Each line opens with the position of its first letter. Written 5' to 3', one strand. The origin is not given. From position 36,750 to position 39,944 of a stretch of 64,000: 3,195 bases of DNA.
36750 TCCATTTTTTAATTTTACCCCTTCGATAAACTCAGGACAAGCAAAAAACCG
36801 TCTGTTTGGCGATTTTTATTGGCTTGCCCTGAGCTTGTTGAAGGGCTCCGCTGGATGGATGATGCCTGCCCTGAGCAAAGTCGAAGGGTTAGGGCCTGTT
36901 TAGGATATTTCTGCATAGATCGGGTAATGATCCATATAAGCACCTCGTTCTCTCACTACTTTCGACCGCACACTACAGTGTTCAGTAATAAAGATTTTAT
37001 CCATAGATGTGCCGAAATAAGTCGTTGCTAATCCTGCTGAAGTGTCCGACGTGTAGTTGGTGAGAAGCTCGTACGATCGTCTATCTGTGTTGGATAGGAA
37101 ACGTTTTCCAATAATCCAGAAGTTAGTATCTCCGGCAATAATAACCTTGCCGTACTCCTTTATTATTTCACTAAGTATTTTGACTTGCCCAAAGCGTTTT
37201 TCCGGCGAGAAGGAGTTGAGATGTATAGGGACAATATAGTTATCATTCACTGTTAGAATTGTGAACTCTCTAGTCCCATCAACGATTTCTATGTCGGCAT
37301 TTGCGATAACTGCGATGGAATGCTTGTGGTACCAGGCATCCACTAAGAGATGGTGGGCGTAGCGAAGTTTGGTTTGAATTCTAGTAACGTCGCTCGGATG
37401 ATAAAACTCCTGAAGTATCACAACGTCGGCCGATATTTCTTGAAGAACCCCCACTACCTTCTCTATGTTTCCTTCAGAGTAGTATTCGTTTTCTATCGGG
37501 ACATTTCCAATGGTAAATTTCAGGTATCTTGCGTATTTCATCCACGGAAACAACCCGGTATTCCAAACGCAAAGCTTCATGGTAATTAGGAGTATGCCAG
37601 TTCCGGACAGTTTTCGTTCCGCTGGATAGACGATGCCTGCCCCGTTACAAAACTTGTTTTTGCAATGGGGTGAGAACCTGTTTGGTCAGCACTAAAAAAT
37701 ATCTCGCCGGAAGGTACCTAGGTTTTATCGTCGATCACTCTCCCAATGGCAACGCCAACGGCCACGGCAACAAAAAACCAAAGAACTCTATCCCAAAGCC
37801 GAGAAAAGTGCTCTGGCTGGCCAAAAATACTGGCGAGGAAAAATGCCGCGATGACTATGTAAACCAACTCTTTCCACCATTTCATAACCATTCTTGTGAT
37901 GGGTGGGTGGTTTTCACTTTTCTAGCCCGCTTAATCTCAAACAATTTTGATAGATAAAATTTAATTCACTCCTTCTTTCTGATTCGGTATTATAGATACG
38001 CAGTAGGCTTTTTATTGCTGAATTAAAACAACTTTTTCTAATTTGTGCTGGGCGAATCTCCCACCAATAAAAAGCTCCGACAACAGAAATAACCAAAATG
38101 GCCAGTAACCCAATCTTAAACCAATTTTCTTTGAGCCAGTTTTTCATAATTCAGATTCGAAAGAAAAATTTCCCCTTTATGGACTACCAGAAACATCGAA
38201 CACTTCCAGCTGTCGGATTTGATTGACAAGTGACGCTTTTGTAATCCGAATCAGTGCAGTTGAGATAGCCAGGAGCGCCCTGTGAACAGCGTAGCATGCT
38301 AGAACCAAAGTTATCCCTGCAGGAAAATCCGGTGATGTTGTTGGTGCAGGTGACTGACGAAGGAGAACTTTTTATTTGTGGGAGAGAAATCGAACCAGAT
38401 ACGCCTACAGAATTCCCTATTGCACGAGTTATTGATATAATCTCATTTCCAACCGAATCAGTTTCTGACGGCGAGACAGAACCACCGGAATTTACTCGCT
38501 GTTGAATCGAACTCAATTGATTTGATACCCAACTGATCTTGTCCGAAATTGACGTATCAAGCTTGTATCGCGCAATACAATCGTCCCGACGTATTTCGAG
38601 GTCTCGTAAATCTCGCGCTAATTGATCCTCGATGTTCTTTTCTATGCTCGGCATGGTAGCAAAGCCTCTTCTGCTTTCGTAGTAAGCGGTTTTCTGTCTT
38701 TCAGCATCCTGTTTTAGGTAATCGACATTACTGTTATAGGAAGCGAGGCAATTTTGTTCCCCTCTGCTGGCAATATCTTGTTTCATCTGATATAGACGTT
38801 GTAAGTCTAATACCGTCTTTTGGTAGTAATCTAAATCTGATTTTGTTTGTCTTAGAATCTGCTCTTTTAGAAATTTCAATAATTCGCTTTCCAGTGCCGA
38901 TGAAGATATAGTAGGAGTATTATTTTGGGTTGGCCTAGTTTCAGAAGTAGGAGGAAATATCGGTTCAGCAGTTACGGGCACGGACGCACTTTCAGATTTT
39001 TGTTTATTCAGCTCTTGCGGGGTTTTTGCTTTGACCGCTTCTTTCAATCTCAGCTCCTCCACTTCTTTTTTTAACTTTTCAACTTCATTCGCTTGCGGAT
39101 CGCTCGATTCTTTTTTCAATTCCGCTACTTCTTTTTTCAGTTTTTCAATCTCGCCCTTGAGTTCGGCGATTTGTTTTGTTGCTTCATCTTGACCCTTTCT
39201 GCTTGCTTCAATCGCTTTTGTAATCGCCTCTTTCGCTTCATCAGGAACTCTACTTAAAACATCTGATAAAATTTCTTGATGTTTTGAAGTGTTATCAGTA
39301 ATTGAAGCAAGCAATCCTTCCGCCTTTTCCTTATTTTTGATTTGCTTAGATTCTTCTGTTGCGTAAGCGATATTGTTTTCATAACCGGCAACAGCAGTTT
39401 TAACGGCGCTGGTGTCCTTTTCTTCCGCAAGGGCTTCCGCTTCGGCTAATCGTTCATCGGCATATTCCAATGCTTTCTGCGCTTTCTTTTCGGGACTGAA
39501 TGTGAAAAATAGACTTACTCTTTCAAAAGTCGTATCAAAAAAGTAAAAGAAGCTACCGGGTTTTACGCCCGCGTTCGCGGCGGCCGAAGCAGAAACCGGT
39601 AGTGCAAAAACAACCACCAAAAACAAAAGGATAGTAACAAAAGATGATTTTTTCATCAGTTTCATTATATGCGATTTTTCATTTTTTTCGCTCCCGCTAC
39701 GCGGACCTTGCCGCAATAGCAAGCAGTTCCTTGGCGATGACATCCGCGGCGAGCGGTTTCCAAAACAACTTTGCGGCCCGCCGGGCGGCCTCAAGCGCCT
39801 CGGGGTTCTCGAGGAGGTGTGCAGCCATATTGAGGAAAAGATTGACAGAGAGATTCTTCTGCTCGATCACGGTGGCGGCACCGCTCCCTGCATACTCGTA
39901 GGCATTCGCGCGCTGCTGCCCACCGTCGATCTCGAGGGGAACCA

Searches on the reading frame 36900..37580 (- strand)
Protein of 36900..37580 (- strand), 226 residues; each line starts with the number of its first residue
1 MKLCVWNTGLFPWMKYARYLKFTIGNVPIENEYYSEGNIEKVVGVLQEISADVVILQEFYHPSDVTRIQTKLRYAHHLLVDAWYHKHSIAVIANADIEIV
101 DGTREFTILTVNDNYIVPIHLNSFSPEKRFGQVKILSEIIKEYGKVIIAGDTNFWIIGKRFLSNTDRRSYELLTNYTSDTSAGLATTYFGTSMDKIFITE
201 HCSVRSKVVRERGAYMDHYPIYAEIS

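Call 60: search_protein_families(library=pfam, proteins=[window:36900-37580:-], max_evalue=0.001)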
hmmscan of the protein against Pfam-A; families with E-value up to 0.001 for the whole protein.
window:36900-37580:- (226 aa): 1 family
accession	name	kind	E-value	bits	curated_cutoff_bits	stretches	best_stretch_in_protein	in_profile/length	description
PF03372.29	Exo_endo_phos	-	5.9e-06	26.6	24.5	1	39-209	19-213/225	Endonuclease/Exonuclease/phosphatase family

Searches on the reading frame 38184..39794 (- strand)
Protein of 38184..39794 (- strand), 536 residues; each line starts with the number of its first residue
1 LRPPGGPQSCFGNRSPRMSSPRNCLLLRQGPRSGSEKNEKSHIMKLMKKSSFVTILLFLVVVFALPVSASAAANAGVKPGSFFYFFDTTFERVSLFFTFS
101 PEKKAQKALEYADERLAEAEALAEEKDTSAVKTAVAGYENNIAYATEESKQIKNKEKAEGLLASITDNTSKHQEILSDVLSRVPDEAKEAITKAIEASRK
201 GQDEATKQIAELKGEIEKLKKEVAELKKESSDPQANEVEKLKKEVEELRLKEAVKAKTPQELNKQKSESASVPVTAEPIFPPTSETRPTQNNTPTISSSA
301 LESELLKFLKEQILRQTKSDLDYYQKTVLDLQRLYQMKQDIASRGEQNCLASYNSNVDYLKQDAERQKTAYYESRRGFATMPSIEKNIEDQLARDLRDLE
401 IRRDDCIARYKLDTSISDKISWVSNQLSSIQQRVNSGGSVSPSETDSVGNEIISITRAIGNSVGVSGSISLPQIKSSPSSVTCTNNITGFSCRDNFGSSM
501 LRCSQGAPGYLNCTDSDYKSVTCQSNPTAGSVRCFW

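Call 60: search_protein_families(library=pfam, proteins=[window:38184-39794:-], max_evalue=0.001)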
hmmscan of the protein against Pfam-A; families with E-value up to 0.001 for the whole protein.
window:38184-39794:- (536 aa): 1 family
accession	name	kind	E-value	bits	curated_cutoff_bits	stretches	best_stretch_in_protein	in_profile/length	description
PF18915.5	DUF5667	-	8.7e-24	84.3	27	1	76-186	1-99/99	Domain of unknown function (DUF5667)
